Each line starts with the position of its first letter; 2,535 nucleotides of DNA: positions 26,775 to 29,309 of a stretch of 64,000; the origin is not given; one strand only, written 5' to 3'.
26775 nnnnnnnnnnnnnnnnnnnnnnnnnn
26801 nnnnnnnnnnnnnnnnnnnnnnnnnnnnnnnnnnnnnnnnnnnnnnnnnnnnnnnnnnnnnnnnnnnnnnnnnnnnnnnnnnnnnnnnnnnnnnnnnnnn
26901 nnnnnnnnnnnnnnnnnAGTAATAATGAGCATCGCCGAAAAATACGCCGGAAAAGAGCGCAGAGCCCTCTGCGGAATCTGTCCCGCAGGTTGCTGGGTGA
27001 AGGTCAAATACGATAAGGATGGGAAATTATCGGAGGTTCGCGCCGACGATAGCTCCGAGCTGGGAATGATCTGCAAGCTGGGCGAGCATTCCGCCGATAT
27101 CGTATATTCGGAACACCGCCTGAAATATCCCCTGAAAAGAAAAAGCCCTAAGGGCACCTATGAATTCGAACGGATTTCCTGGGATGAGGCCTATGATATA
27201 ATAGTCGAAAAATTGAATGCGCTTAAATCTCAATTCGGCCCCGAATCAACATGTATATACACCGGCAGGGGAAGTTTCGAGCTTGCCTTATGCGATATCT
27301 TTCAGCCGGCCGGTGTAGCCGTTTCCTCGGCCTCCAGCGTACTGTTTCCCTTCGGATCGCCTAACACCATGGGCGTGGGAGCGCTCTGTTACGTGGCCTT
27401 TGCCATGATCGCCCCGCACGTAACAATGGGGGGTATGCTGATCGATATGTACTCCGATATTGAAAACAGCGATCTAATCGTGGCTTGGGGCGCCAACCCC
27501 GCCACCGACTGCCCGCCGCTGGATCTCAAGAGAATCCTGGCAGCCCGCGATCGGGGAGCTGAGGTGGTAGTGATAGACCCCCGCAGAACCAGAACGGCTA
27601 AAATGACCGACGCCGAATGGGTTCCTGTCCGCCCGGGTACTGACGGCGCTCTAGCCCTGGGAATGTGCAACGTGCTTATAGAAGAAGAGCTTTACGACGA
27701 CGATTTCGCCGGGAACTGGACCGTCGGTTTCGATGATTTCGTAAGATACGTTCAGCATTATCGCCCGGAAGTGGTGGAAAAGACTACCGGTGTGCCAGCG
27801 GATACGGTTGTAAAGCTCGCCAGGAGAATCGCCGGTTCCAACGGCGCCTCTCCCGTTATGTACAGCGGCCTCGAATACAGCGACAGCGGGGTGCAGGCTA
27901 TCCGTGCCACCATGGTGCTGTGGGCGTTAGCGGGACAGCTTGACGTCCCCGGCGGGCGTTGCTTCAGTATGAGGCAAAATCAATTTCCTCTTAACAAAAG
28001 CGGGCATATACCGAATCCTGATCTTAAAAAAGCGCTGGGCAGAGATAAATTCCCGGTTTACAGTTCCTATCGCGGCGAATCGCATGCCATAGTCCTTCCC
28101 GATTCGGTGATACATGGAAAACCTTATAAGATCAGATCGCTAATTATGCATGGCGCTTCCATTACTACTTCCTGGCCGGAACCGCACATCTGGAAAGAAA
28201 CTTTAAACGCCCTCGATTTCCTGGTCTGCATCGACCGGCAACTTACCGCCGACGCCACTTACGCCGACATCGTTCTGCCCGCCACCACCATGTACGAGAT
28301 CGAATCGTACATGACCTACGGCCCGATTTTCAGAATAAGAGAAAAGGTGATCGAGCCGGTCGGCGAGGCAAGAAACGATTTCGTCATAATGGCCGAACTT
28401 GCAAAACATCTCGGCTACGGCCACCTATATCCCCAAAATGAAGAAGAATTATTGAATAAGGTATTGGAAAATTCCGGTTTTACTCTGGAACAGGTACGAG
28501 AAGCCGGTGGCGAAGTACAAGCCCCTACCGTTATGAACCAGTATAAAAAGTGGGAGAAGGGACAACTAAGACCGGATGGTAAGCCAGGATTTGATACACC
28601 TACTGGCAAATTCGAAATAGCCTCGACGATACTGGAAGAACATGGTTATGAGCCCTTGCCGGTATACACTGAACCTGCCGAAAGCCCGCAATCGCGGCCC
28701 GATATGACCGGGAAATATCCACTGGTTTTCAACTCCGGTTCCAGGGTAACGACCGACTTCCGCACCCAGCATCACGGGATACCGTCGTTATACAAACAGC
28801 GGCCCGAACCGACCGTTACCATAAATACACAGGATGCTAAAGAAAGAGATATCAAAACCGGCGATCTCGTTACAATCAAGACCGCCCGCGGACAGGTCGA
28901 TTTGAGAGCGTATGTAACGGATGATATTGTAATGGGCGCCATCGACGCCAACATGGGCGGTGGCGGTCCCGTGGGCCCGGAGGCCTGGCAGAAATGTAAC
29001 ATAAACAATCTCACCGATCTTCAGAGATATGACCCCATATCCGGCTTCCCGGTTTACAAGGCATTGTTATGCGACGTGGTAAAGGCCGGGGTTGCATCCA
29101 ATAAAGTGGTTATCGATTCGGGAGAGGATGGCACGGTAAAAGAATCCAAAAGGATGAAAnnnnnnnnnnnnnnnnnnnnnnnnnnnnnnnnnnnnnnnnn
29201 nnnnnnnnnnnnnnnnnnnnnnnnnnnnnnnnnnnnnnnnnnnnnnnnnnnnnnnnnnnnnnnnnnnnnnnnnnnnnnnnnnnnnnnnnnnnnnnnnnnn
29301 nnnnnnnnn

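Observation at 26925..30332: Single-ORF fusion of a DMSO-reductase-family metallopterin module and a NifS-like PLP cysteine desulfurase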

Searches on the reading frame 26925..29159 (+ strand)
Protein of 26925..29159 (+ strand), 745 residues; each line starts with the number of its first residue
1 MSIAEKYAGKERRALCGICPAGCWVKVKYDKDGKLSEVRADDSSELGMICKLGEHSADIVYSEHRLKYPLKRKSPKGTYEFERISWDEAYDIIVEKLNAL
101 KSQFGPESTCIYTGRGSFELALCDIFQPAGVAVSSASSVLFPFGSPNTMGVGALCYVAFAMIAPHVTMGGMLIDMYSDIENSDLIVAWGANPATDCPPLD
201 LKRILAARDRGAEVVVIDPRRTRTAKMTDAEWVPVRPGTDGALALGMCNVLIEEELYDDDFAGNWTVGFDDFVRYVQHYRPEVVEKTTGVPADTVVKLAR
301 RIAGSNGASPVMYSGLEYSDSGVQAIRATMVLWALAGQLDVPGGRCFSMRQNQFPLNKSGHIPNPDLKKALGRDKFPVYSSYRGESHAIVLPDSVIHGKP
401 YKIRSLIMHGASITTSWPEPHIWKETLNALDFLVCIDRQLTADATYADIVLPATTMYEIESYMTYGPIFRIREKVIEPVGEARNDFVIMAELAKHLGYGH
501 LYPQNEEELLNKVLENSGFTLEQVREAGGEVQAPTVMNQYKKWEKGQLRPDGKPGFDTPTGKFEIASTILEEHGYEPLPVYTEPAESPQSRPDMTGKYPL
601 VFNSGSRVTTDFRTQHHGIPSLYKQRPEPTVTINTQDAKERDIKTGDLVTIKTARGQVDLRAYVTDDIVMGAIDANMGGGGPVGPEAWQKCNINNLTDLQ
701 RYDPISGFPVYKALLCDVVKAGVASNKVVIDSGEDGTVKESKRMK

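Call 39: search_solved_structures(query=window:26925-29159:+, max_evalue=1e-40, show_alignments=1)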
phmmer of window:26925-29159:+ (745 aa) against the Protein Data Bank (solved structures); distinct sequences matched with E-value up to 1e-40: 13.
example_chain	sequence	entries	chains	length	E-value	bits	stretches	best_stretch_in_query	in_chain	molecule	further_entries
2e7z_A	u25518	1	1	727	5.8e-68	233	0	12-401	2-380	Acetylene hydratase Ahy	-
2vpw_A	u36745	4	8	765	6.8e-57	196.4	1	40-656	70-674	THIOSULFATE REDUCTASE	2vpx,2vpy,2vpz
7qv7_S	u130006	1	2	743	7.7e-51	176.4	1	10-675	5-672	Hydrogen dependent carbon dioxide reductase subunit FdhF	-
1aa6_A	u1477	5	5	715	1.4e-48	168.9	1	14-673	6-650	FORMATE DEHYDROGENASE H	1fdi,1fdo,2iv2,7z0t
1eu1_A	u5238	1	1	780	4.7e-46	160.5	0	58-345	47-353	DIMETHYL SULFOXIDE REDUCTASE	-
7l5i_A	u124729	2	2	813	7.1e-46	160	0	31-345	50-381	Trimethylamine-N-oxide reductase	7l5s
1e60_A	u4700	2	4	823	9.4e-46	159.5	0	58-345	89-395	Dimethyl sulfoxide/trimethylamine N-oxide reductase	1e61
1dmr_A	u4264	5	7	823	1e-45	159.5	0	58-345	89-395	DMSO REDUCTASE | Dimethyl sulfoxide/trimethylamine N-oxide reductase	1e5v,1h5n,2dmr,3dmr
1e18_A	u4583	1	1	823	1.6e-45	158.8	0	58-345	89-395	DMSO REDUCTASE.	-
4dmr_A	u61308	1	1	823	3.9e-45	157.5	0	58-345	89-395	DMSO REDUCTASE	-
1dms_A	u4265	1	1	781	4.1e-45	157.4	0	57-345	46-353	DMSO REDUCTASE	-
9t1s_L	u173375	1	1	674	2.9e-44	154.6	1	14-512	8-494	formate dehydrogenase (coenzyme F420)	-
7bkb_D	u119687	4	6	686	5.7e-44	153.7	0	14-499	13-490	Formate dehydrogenase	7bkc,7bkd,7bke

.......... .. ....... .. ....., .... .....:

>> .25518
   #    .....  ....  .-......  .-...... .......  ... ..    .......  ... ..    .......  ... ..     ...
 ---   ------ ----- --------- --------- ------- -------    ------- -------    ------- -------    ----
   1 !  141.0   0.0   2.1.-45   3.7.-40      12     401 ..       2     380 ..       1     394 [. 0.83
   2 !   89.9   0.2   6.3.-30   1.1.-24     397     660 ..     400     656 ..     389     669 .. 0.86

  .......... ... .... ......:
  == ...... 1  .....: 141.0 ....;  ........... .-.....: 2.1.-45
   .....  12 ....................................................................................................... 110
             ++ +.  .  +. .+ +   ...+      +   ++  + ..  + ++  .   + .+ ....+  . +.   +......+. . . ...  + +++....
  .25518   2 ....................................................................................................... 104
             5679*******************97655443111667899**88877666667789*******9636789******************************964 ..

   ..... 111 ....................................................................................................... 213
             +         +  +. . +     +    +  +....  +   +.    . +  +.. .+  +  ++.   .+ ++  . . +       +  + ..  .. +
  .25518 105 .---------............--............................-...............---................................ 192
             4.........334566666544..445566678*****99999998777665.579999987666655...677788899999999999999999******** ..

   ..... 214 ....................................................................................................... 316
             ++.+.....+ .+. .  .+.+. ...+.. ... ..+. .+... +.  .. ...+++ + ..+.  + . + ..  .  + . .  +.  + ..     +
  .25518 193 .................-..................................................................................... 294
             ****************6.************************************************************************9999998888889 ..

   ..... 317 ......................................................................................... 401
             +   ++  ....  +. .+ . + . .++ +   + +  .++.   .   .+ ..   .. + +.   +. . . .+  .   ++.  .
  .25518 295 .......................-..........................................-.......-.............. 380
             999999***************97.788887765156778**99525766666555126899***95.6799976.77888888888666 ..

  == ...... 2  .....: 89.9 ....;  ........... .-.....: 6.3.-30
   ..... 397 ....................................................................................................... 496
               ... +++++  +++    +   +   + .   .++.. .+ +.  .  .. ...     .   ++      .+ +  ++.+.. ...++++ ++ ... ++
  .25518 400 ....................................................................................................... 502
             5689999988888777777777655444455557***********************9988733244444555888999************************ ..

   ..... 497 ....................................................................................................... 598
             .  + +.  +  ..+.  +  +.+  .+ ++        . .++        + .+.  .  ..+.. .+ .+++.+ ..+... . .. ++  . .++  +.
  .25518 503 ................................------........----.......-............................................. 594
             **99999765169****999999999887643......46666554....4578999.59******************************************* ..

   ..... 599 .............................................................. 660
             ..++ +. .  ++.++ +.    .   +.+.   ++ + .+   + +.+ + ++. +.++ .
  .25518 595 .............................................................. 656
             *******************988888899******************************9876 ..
